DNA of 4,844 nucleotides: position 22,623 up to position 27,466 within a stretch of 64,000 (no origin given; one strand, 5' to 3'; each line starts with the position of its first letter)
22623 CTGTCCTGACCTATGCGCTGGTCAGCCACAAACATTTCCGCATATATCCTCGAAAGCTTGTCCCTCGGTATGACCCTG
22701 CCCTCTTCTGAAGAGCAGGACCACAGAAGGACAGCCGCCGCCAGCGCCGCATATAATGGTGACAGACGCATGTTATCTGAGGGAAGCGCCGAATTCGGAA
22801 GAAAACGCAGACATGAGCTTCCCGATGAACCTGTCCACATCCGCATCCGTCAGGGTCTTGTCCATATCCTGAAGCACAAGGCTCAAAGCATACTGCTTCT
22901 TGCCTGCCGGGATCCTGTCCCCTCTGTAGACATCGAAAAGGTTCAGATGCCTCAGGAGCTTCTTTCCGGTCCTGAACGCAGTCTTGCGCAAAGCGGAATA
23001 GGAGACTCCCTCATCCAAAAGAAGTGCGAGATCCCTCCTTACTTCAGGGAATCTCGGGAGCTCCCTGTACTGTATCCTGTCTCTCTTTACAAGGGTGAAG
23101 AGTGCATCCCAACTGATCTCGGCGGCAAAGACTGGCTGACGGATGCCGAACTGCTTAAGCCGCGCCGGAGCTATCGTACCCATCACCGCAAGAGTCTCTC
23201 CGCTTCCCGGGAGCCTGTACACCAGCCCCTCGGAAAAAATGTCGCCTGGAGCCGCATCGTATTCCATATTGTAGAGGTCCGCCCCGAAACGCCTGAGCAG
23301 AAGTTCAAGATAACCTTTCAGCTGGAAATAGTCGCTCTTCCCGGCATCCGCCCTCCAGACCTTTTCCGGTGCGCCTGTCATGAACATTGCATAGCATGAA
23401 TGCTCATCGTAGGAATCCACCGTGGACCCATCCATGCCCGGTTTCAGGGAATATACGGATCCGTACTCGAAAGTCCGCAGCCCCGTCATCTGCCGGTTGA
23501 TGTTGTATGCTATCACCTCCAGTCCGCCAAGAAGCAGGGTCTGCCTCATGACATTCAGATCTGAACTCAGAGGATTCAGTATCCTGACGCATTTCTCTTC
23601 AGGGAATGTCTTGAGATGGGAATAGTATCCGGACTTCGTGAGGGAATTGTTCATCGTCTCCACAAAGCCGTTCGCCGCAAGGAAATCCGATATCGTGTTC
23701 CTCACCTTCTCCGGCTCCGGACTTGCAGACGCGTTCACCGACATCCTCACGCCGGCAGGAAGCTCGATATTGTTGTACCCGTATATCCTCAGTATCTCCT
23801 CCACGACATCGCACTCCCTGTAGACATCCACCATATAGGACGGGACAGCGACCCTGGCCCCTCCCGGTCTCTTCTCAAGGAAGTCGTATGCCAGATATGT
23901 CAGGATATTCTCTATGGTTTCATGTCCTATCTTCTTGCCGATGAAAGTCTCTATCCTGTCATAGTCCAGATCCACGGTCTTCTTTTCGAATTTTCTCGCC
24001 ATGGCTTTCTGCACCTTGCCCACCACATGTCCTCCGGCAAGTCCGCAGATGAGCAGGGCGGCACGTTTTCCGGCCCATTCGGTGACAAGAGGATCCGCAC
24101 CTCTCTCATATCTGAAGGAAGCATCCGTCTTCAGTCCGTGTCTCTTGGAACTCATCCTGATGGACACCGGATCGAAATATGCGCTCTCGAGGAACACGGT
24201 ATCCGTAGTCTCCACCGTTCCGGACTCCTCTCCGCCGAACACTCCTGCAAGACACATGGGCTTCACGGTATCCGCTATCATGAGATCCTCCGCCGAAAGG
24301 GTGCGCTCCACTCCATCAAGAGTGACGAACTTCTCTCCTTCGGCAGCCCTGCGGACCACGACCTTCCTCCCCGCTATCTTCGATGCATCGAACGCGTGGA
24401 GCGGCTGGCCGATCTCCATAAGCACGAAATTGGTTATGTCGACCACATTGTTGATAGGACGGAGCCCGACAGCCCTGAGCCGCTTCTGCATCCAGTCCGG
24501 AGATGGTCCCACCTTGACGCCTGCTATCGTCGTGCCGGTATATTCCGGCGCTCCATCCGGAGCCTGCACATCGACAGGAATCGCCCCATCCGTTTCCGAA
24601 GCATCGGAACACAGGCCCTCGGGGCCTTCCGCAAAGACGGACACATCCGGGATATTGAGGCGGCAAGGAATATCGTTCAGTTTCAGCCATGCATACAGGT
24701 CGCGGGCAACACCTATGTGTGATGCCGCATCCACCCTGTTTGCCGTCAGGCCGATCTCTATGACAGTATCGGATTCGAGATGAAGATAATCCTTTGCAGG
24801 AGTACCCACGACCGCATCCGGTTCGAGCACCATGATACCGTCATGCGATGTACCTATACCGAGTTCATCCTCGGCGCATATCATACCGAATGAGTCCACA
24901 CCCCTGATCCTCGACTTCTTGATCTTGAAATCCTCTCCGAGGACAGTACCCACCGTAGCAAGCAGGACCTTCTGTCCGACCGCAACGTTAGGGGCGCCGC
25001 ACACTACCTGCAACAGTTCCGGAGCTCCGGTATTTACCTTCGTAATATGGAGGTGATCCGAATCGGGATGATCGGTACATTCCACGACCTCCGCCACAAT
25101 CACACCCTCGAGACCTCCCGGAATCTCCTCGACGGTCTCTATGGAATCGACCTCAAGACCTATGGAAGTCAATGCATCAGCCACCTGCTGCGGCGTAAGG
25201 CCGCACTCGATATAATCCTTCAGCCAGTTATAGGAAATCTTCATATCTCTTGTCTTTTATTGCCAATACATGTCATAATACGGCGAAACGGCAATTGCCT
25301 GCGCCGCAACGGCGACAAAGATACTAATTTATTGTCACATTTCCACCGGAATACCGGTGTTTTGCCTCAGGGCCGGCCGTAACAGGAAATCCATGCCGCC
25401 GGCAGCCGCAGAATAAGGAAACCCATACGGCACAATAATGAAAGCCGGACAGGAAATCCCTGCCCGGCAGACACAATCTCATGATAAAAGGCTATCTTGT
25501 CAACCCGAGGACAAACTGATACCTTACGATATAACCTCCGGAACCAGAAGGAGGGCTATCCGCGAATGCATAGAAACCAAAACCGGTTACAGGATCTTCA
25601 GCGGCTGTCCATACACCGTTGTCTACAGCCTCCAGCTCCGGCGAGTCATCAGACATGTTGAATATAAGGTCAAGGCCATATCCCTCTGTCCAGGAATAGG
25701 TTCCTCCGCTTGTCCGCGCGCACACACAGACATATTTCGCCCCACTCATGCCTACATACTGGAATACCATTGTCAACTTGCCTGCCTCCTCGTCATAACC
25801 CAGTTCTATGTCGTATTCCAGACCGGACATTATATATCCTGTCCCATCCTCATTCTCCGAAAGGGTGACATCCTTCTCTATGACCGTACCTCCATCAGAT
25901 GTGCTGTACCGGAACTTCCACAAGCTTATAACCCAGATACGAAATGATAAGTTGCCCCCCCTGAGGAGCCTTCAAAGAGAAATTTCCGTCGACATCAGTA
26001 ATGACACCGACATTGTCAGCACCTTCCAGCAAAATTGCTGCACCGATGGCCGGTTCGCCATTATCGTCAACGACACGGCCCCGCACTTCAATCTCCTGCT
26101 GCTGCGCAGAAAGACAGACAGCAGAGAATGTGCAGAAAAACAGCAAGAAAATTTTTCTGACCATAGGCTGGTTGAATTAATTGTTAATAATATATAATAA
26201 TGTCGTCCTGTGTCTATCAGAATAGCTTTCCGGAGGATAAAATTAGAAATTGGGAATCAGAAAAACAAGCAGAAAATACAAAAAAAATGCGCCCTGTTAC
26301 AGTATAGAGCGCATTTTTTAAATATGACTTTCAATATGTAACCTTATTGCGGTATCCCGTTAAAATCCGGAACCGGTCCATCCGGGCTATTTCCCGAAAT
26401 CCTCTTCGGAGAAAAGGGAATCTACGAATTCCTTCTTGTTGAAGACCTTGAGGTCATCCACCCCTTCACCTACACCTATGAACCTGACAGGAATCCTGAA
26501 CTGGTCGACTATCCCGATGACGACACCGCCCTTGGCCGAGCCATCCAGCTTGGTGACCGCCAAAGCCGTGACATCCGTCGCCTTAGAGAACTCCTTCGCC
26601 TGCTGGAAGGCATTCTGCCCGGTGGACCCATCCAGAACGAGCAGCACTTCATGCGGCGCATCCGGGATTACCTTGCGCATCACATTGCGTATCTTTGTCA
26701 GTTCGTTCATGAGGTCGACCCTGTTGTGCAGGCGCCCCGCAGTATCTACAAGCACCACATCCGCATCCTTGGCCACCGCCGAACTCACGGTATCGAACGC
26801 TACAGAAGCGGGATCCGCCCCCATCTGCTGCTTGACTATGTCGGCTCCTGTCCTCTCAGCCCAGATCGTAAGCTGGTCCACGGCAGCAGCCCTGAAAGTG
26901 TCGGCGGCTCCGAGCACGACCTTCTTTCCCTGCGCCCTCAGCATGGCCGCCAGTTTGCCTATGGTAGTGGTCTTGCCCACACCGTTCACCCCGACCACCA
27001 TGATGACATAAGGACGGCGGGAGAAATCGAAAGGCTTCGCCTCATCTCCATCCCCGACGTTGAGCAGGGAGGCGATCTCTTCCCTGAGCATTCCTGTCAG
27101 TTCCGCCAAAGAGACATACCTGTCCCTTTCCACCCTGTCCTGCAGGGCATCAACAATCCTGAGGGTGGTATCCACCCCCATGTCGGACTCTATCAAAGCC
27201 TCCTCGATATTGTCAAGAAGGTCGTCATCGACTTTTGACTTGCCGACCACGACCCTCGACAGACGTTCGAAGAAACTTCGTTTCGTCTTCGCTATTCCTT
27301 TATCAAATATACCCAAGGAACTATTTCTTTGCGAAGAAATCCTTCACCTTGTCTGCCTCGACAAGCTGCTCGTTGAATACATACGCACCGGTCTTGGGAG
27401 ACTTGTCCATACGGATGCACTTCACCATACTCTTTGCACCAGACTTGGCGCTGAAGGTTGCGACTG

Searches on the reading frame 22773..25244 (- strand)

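Call 11: search_protein_families(library=pfam, proteins=[window:22773-25244:-], max_evalue=0.001)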
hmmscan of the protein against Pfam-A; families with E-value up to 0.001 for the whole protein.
window:22773-25244:- (823 aa): 5 families
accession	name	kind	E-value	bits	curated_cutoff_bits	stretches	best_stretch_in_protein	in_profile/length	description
PF03483.22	B3_4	-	5.1e-66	222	29.3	1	232-403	2-173/174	B3/4 domain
PF17759.6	tRNA_synthFbeta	-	5.9e-41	140.7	22.4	1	505-712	12-214/214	Phenylalanyl tRNA synthetase beta chain CLM domain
PF03147.19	FDX-ACB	-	1.2e-26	93.4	31.1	1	730-823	1-94/94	Ferredoxin-fold anticodon binding domain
PF03484.21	B5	-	7.8e-20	71.3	28.6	1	424-490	1-67/67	tRNA synthetase B5 domain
PF01588.26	tRNA_bind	-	1.9e-19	70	27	1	48-148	1-95/96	Putative tRNA binding domain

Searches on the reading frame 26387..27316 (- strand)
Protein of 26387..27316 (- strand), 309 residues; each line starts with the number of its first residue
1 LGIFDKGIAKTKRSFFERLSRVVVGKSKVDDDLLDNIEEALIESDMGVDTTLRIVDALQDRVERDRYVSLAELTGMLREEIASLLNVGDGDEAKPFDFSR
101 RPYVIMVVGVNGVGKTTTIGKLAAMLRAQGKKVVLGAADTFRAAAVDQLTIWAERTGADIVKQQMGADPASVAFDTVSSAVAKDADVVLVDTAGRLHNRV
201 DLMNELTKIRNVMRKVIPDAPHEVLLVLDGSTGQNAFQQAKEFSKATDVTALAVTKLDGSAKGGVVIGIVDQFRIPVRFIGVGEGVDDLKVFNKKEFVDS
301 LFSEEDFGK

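Call 11: search_protein_families(library=pfam, proteins=[window:26387-27316:-], max_evalue=0.001)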
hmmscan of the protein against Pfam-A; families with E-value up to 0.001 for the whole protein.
window:26387-27316:- (309 aa): 13 families
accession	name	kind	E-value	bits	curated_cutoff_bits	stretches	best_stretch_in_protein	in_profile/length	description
PF00448.28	SRP54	-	1.7e-75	253.4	22.7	1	102-302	1-195/196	SRP54-type protein, GTPase domain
PF02881.24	SRP54_N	-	1.6e-13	51.1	22.4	1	16-81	2-75/75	SRP54-type protein, helical bundle domain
PF13604.12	AAA_30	-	5.4e-08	33.2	27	1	104-199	20-103/191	AAA domain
PF13191.12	AAA_16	-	5.4e-06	27.4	32.6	1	99-230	21-140/167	AAA ATPase domain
PF13401.12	AAA_22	-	2.5e-05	25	27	1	102-214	5-111/130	AAA domain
PF13245.12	AAA_19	-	0.0002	22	25.1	1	104-206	13-110/134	AAA domain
PF13671.12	AAA_33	-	0.00023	21.9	27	1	104-225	1-111/143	AAA domain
PF01656.29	CbiA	-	0.00028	21.3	25.4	1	112-218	9-101/125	CobQ/CobB/MinD/ParA nucleotide binding domain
PF03308.22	MeaB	-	0.00041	19.9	23.1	1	101-139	32-70/273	Methylmalonyl Co-A mutase-associated GTPase MeaB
PF13614.12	AAA_31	-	0.00046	20.6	27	0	112-146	12-46/177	AAA domain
PF06414.18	Zeta_toxin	-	0.00059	19.8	22.3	0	98-144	12-57/199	Zeta toxin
PF03266.21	NTPase_1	-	0.00061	20.1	23.9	0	105-133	2-30/168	NTPase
PF00005.33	ABC_tran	-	0.00078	20.5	25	0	104-188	13-80/137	ABC transporter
